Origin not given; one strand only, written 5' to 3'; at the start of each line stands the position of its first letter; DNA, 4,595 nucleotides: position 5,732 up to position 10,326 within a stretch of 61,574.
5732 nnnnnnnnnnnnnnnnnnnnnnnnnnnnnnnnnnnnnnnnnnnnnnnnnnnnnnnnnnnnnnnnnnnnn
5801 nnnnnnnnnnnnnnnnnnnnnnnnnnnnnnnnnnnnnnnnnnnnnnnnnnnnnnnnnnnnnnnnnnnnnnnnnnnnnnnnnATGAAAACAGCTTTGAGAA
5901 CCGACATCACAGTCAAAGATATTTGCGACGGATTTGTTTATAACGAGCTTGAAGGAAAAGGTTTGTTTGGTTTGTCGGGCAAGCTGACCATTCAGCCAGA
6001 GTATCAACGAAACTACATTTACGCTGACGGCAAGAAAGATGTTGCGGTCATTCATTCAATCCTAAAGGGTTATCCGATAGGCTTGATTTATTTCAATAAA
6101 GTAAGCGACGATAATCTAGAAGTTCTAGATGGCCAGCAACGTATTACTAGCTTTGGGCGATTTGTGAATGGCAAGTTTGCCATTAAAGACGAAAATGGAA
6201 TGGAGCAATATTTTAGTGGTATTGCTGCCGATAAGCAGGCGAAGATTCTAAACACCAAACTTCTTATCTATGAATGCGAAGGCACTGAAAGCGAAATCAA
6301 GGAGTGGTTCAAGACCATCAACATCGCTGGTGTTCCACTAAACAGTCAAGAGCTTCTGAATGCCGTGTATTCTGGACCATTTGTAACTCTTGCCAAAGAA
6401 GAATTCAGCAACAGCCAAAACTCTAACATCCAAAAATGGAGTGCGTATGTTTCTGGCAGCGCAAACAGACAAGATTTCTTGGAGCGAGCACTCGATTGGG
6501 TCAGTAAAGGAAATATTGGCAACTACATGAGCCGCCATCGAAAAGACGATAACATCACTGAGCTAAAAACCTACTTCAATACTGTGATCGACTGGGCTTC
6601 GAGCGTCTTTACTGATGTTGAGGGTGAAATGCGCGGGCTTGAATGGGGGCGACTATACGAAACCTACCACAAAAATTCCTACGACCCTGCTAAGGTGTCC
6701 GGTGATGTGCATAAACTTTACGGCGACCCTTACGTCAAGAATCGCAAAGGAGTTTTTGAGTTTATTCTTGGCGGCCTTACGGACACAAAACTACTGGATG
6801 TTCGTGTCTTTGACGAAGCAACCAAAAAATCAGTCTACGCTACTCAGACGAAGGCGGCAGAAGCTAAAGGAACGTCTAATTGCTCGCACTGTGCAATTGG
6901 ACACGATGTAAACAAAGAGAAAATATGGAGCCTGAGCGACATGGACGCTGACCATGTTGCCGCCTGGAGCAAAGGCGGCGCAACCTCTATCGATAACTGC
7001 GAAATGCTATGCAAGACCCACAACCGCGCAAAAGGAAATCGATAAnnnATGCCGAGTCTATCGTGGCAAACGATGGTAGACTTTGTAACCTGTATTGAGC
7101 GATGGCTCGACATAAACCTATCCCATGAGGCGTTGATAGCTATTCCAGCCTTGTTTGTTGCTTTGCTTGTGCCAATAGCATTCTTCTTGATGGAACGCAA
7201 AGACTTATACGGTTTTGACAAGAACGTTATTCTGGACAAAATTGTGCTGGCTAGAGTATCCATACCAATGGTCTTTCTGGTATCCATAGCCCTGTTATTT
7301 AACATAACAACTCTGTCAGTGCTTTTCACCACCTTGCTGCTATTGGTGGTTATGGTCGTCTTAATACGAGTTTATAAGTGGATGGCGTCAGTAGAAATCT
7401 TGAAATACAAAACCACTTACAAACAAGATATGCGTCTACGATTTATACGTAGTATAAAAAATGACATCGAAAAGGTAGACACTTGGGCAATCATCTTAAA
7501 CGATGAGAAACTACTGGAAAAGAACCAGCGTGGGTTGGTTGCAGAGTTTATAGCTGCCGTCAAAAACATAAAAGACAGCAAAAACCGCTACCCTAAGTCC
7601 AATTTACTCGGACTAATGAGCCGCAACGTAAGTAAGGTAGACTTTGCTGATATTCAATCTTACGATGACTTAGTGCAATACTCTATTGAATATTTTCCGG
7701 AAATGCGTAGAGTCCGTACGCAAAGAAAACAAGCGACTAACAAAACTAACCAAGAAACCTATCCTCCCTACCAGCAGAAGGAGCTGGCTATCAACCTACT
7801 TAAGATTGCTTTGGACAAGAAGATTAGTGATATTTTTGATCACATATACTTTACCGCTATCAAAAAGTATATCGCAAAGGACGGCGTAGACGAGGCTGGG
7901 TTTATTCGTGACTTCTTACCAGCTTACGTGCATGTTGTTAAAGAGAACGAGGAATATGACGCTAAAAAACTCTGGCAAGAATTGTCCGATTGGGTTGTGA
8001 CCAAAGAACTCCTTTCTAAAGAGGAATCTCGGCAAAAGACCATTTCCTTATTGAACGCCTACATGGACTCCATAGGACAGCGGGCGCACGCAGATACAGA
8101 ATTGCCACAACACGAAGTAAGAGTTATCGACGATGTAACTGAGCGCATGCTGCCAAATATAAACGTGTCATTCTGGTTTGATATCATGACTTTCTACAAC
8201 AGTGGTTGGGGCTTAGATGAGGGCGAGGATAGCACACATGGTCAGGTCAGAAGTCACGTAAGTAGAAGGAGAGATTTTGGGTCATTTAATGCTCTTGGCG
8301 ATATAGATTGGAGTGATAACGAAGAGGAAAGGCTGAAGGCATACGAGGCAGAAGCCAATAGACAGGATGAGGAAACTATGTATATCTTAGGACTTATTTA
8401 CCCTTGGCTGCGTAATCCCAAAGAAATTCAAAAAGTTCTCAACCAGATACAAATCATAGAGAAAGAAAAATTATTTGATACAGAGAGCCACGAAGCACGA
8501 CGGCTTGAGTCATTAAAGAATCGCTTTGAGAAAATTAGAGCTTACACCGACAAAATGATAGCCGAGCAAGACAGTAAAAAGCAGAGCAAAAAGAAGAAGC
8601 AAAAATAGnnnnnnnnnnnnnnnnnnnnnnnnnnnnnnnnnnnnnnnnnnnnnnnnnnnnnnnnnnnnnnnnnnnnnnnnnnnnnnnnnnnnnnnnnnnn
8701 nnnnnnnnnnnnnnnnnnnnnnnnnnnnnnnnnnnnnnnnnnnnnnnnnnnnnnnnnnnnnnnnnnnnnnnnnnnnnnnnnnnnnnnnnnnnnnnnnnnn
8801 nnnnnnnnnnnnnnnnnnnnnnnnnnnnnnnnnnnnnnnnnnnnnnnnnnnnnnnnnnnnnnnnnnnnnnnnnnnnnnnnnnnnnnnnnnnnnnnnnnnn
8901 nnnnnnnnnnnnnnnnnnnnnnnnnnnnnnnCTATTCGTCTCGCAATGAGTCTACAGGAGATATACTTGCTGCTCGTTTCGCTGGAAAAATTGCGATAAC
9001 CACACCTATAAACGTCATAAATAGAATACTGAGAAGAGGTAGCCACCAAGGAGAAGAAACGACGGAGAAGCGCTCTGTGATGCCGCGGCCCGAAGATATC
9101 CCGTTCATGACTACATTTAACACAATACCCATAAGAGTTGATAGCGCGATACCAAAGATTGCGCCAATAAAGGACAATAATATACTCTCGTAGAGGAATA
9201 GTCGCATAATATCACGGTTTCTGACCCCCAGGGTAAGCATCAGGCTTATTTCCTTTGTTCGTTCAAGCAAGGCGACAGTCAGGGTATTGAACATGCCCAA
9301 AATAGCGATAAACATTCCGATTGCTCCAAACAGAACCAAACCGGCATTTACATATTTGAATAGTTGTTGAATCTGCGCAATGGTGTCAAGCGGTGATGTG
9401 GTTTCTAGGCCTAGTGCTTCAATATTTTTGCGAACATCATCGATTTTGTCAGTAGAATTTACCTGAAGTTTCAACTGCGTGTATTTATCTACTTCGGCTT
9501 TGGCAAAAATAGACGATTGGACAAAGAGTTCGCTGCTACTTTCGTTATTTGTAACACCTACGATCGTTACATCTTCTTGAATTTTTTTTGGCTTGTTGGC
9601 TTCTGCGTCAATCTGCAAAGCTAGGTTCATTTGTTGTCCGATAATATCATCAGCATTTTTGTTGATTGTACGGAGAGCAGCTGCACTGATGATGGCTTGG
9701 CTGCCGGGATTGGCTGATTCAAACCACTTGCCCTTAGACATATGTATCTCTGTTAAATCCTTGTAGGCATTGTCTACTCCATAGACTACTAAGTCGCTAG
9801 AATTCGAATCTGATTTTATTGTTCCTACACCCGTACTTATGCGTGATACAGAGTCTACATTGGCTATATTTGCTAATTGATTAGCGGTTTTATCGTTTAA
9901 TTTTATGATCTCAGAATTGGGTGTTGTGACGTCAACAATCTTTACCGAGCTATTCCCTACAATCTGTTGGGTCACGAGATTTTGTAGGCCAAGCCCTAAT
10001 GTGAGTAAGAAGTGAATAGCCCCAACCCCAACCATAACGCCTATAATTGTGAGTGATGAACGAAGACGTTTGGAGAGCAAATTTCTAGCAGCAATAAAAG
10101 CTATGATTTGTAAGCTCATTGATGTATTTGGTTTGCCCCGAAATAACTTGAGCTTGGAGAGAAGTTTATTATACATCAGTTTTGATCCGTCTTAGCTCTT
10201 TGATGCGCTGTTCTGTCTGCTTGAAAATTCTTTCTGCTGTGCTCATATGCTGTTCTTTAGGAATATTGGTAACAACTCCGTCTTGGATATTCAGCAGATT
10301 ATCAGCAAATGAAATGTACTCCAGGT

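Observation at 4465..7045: Controller-HTH / EcoRI-like m6A methylase / compact DUF262-HNH nuclease wired as one translationally coupled unit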

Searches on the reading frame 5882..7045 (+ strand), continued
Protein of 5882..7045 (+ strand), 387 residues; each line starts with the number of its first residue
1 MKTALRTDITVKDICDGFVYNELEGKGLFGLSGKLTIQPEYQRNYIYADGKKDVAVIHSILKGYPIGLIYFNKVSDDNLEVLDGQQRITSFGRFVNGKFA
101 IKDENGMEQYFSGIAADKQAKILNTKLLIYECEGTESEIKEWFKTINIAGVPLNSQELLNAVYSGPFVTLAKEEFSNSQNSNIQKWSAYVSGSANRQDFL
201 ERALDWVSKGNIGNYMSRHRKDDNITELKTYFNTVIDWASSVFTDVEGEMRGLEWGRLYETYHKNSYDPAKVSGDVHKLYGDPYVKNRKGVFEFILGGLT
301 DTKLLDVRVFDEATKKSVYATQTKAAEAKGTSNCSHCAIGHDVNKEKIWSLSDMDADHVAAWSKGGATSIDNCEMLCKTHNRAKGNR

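Call 89: search_solved_structures(query=A1, max_evalue=1, show_alignments=1)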
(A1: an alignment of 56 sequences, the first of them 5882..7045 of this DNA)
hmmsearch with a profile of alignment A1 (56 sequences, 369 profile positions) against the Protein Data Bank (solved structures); distinct sequences matched with E-value up to 1: 28.
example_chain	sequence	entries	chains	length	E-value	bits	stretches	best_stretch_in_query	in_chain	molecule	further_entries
4h9d_A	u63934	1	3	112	3.4e-06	29.7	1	313-367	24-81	HNH endonuclease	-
8w2z_A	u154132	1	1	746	7.2e-05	25.3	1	306-367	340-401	HNH nuclease domain-containing protein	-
8zq9_B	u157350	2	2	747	7.8e-05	25.2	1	306-367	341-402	a protein | HNH nuclease domain-containing protein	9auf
8w2s_A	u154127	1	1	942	0.00011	24.7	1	306-367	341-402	HNH nuclease domain-containing protein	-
6me0_C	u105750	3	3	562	0.00019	23.9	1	310-366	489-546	Maturase reverse transcriptase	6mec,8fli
8d2k_A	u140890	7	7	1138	0.0002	23.8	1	322-368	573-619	CRISPR-associated endonuclease, Csn1 family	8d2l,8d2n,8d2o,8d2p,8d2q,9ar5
6ghc_A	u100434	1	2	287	0.00023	23.6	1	317-365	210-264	5-methylcytosine-specific restriction enzyme A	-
9lgi_A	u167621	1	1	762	0.00065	22.1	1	306-367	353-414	HNH nuclease domain-containing protein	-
7p9k_A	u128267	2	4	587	0.00079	21.9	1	36-73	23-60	DUF262 domain-containing protein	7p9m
9k32_A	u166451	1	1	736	0.0023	20.3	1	313-368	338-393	HNH nuclease domain-containing protein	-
1e7d_A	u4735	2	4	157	0.0044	19.4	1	310-367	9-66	RECOMBINATION ENDONUCLEASE VII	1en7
8zdr_C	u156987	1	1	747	0.0066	18.8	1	306-367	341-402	a protein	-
2qnf_A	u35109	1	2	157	0.014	17.7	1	310-367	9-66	Recombination endonuclease VII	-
5mkw_A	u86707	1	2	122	0.019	17.3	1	299-368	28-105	DNA annealing helicase and endonuclease ZRANB3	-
1e7l_A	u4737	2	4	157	0.025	16.9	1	310-364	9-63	RECOMBINATION ENDONUCLEASE VII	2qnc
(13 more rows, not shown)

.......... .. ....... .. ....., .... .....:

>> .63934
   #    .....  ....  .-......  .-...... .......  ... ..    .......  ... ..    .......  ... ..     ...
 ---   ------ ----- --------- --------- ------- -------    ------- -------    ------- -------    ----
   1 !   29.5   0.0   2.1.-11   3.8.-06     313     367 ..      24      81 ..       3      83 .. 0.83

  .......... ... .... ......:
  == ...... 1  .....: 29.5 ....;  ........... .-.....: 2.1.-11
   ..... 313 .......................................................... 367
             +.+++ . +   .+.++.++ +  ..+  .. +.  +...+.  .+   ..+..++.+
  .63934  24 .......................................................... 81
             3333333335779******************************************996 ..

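Call 100: find_related_loci(query=A1, collection=viral_contigs, flank=4000)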
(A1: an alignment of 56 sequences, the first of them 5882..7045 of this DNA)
Query A1 (387 aa) in viral_contigs; peptide patterns used: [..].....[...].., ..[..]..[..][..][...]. (x = any residue, [..] = any of these).
576 stretches matched a pattern; 336 encode a relative of the query (tblastn E <= 1e-3); the best 80 are kept; 80 distinct loci.
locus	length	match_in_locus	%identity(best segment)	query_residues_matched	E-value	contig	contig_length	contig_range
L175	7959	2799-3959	83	1-387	0e+0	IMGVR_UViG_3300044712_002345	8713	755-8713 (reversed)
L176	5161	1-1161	83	1-387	0e+0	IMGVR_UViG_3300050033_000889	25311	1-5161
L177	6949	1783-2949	82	1-387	0e+0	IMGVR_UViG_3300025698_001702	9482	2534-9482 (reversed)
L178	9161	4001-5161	82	1-387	0e+0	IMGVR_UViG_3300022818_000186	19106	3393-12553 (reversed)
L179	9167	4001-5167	81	1-387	0e+0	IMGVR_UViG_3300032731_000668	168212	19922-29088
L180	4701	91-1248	81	1-387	0e+0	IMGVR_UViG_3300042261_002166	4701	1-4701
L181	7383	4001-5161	81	1-387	0e+0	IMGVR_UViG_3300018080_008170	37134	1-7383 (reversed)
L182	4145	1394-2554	81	1-387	0e+0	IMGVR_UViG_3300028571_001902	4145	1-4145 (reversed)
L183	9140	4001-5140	82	8-387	0e+0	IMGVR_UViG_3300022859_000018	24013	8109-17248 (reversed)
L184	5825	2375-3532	81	1-387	0e+0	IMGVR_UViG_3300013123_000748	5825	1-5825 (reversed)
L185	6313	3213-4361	81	5-387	0e+0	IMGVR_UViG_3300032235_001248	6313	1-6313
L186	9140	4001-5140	81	8-387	0e+0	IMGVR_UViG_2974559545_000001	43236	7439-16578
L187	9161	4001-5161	80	1-387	0e+0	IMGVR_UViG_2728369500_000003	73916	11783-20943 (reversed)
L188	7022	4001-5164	77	1-387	0e+0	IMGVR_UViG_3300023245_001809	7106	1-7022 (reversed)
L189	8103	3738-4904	77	1-387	0e+0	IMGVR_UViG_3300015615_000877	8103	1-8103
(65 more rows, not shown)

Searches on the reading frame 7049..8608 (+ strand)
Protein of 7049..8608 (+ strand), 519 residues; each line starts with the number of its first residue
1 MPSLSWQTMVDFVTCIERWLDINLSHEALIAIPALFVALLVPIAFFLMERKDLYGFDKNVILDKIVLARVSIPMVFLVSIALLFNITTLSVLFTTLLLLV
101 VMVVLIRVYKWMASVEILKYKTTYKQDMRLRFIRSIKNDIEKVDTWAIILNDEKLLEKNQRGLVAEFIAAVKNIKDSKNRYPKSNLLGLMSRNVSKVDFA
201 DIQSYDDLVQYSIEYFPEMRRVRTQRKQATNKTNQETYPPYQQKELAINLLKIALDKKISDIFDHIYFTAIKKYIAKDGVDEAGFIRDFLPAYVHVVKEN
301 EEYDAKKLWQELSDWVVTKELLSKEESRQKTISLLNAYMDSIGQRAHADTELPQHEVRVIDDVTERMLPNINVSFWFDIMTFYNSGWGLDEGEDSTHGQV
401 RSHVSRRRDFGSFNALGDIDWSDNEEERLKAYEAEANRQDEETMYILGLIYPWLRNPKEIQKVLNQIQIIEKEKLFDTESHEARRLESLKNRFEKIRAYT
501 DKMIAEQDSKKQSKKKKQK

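Call 3: search_protein_families(library=pfam, proteins=[window:7049-8608:+], max_evalue=0.01)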
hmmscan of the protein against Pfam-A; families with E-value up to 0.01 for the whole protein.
window:7049-8608:+ (519 aa): 0 families

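Call 6: search_protein_families(library=padloc, proteins=[window:7049-8608:+], max_evalue=0.01)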
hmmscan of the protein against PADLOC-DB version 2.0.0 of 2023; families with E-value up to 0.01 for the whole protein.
window:7049-8608:+ (519 aa): 0 families

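Call 7: search_protein_families(library=ncbifam, proteins=[window:7049-8608:+], max_evalue=0.01)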
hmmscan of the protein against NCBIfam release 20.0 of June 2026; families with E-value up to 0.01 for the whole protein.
window:7049-8608:+ (519 aa): 0 families

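Call 31: find_encoding_contigs(protein=window:7049-8608:+, flank=8000, max_places=6)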
Protein window:7049-8608:+ (519 aa): 2 contigs read that carry it; 2 places shown.
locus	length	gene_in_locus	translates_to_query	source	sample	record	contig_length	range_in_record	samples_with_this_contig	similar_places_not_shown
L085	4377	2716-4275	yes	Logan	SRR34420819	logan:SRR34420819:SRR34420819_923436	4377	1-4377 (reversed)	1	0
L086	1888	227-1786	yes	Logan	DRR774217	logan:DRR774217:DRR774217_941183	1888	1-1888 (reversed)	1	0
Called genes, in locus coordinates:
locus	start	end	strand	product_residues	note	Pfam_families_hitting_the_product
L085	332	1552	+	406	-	PF13651:EcoRI_methylase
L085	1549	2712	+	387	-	PF03235:GmrSD_N, PF01844:HNH (weak)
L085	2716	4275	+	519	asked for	-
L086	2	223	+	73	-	?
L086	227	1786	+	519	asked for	-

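Call 59: search_protein_families(library=phrogs, proteins=[window:7049-8608:+], max_evalue=0.001)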
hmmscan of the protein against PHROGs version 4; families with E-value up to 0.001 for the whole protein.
window:7049-8608:+ (519 aa): 0 families

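Call 66: find_homologous_proteins(query=window:7049-8608:+, max_evalue=0.001)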
Query window:7049-8608:+ (519 aa): 26 proteins with E <= 0.001 among 8000 candidates.
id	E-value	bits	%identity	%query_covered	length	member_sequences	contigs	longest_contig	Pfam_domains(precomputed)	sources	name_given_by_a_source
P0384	0.0e+0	1125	100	98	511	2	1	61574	-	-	-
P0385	5.5e-248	842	75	96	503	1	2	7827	-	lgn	-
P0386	4.5e-243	826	72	97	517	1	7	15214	-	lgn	-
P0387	1.1e-237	808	68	97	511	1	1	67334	-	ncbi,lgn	-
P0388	1.4e-237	807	71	97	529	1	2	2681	-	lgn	-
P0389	6.1e-236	802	71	97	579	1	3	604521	-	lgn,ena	-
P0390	1.7e-235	801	70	97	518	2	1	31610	-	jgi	jgi:hypothetical protein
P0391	1.8e-235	801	71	99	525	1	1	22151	-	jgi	jgi:hypothetical protein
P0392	4.6e-235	799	70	97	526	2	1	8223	-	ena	-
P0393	1.1e-233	795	70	98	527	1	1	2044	-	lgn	-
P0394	9.0e-233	792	70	98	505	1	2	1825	-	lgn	-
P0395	3.9e-231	786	68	98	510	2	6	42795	-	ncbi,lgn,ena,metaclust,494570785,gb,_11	metaclust:\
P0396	6.9e-231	785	67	98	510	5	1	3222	-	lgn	-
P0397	1.8e-230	784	68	98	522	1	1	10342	-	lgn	-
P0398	1.3e-229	781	68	98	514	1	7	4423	-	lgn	-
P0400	1.2e-228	778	68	98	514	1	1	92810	-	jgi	jgi:hypothetical protein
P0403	2.0e-224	764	65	96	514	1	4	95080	-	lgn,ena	-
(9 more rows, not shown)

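Call 67: find_encoding_contigs(protein=P0389, flank=6000, max_places=2)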
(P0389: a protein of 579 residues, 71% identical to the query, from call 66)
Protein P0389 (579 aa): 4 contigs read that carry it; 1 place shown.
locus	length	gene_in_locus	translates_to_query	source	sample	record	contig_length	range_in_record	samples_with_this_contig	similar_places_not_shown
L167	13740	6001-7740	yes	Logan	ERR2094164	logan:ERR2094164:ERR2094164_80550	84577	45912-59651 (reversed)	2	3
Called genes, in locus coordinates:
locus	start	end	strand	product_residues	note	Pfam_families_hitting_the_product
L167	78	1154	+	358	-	-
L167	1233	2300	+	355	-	-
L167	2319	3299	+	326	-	PF18911:PKD_4 (weak)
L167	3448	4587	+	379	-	-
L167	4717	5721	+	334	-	PF06030:WxLIP_PGBD (faint)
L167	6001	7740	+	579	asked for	-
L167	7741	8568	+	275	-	-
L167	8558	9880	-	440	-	PF00239:Resolvase, PF07508:Recombinase, PF13408:Zn_ribbon_recom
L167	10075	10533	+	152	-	-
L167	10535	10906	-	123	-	-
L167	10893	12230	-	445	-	PF02195:ParB_N, PF01555:N6_N4_Mtase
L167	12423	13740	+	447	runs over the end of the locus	PF07501:G5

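Call 68: find_encoding_contigs(protein=P0400, flank=6000, max_places=2)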
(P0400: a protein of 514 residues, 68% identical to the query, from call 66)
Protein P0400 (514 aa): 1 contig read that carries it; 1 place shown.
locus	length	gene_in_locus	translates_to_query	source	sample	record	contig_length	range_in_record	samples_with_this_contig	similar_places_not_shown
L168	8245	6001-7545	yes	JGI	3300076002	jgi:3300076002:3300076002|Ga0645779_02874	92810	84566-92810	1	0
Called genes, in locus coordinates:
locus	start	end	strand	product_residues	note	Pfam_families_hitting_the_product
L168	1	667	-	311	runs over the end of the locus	PF00006:ATP-synt_ab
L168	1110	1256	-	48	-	-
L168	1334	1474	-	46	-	-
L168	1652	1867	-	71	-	PF00137:ATP-synt_C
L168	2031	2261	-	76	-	PF00119:ATP-synt_A (weak)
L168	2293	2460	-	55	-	-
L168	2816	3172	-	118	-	-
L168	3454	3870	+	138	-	PF02572:CobA_CobO_BtuR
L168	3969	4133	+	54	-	-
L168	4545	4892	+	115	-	PF01668:SmpB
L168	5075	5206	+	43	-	-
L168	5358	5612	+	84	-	-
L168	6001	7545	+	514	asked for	-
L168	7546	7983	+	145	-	-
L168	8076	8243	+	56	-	?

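Call 69: find_encoding_contigs(protein=P0403, flank=6000, max_places=2)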
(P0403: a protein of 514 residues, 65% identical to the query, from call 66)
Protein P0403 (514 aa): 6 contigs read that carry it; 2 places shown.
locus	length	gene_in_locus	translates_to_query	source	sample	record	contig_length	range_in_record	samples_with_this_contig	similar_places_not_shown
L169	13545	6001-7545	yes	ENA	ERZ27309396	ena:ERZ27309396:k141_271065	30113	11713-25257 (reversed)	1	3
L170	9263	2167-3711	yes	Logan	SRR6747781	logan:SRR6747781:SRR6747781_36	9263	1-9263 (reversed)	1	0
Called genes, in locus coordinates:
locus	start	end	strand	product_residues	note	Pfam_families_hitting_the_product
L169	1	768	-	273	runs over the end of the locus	PF02557:VanY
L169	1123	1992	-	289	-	PF00892:EamA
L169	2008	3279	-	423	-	PF00239:Resolvase, PF07508:Recombinase, PF13408:Zn_ribbon_recom (weak)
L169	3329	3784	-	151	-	-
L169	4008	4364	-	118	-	-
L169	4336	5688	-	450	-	PF02195:ParB_N, PF01555:N6_N4_Mtase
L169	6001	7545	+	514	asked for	-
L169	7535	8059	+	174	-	PF18728:HEPN_AbiV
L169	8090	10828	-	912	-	-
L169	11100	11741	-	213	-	-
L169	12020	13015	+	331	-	PF02661:Fic (weak)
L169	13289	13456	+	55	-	-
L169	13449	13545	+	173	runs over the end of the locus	PF01936:NYN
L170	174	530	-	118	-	-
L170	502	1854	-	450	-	PF02195:ParB_N, PF01555:N6_N4_Mtase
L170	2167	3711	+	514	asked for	-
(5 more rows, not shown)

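Call 97: predict_structure(alignment_id=A4)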
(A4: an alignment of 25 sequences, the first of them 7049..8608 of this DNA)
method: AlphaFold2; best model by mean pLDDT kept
length: 519 residues; sequences in the alignment: 25
mean_pLDDT: 82.0   pTM: 0.71
mean pLDDT of the five models: 82.0, 80.2, 79.8, 79.3, 78.2
residues with pLDDT >= 90: 216; 70-90: 201; 50-70: 83; < 50: 19
segments of 3 or more residues with pLDDT < 50: 1-3, 50-59, 388-392
pLDDT, mean of each block of 10 residues (from residue 1): 59 67 66 71 58 44 60 78 77 81 74 59 74 87 87 65 88 88 94 86 90 93 88 82 96 84 90 91 92 94 90 93 93 94 78 89 93 93 66 71 86 66 82 90 94 91 94 89 92 95 89 69
secondary structure, 60 per line:
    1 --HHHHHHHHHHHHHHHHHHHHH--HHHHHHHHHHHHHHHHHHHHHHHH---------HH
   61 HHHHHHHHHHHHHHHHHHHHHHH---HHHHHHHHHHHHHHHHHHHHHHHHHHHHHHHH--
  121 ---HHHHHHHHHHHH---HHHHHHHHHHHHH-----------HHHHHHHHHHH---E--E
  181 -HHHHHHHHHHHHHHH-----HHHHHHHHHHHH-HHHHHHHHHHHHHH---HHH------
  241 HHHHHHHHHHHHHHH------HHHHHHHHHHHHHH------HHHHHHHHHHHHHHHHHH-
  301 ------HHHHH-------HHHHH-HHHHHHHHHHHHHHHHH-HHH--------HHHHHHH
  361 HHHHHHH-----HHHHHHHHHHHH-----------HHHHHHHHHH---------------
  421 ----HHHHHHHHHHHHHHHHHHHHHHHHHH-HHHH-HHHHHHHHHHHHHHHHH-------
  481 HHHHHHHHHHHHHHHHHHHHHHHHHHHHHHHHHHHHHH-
elements in order: H3-23 H26-49 H59-83 H87-118 H124-135 H139-151 H163-173 H182-196 H202-213 H215-228 H241-255 H262-275 H282-299 H307-311 H319-323 H325-341 H354-367 H373-384 H396-405 H425-450 H452-455 H457-473 H481-518

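Call 99: fold_search(model_id=the predicted structure, library=pdb)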
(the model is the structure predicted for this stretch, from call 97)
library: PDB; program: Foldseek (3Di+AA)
matches with E <= 10: 405; with E <= 0.001: 0
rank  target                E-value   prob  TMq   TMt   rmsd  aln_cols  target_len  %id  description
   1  2c1t_A                4.5e-02  0.84  0.19  0.22  15.1       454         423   12  Structure of the Kap60p:Nup2 complex (released 2005-11-22)
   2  1un0_A                4.9e-02  0.82  0.19  0.21  15.5       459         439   12  Crystal Structure of Yeast Karyopherin (Importin) alpha in complex with a Nup2p N-terminal fragment (released 2003-10-16)
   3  4rv1_D                6.0e-02  0.96  0.21  0.26  15.4       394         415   15  Crystal Structure of Engineered Protein. Northeast Structural Genomics Consortium (NESG) Target OR497. (released 2014-12-10)
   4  1bk5_A                6.7e-02  0.77  0.20  0.23  17.0       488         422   11  KARYOPHERIN ALPHA FROM SACCHAROMYCES CEREVISIAE (released 1999-01-06)
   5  4rv1_A                6.7e-02  0.75  0.19  0.23  17.6       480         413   12  Crystal Structure of Engineered Protein. Northeast Structural Genomics Consortium (NESG) Target OR497. (released 2014-12-10)
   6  5h2w_C                7.3e-02  0.69  0.19  0.22  15.8       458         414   12  Crystal structure of the karyopherin Kap60p bound to the SUMO protease Ulp1p (150-340) (released 2016-12-14)
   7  8cwy_A                1.5e-01  0.92  0.27  0.30  15.3       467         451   12  Accurate computational design of genetically encoded 3D protein crystals (released 2023-11-01)
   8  7rdr_A                1.5e-01  0.77  0.24  0.26  20.2       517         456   11  Circular tandem repeat protein with novel repeat topology and enhanced subunit contact surfaces (released 2021-09-01)
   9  6kbn_A                1.5e-01  0.63  0.20  0.21  15.9       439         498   10  Crystal structure of Vac8 (del 19-33) bound to Atg13 (released 2019-11-27)
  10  1ee4_A                1.5e-01  0.60  0.20  0.23  17.3       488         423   11  CRYSTAL STRUCTURE OF YEAST KARYOPHERIN (IMPORTIN) ALPHA IN A COMPLEX WITH A C-MYC NLS PEPTIDE (released 2000-03-29)
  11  7xn7_q                1.5e-01  0.20  0.12  0.07  22.9       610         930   12  RNA polymerase II elongation complex containing Spt4/5, Elf1, Spt6, Spn1 and Paf1C (released 2022-09-07)
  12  4zdr_A                1.7e-01  0.38  0.12  0.19  20.3       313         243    7  Crystal structure of 14-3-3[zeta]-LKB1 fusion protein (released 2015-09-09)
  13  7vps_B                1.8e-01  0.69  0.20  0.23  15.9       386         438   14  Crystal structure of the ARM domain of C. glabrata importin alpha (released 2022-09-07)
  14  6qds_A                1.8e-01  0.30  0.11  0.18  20.1       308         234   10  Crystal structure of 14-3-3sigma in complex with a PAK6 pT99 phosphopeptide stabilized by semi-synthetic fusicoccane F (released 2020-01-29)
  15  1wa5_B                1.9e-01  0.54  0.19  0.21  15.6       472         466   12  Structure of the Cse1:Imp-alpha:RanGTP complex (released 2004-12-13)
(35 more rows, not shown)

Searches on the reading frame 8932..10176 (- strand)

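Call 86: search_protein_families(library=pfam, proteins=[window:8932-10176:-], max_evalue=0.00001)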
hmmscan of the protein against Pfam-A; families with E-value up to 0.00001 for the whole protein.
window:8932-10176:- (414 aa): 2 families
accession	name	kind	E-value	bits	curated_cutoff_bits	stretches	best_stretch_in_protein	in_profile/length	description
PF02687.27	FtsX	-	1.2e-18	67.7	25.5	1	282-407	2-120/120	FtsX-like permease C-terminal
PF12704.14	MacB_PCD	-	7.7e-18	66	27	1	40-255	1-207/207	MacB-like periplasmic core domain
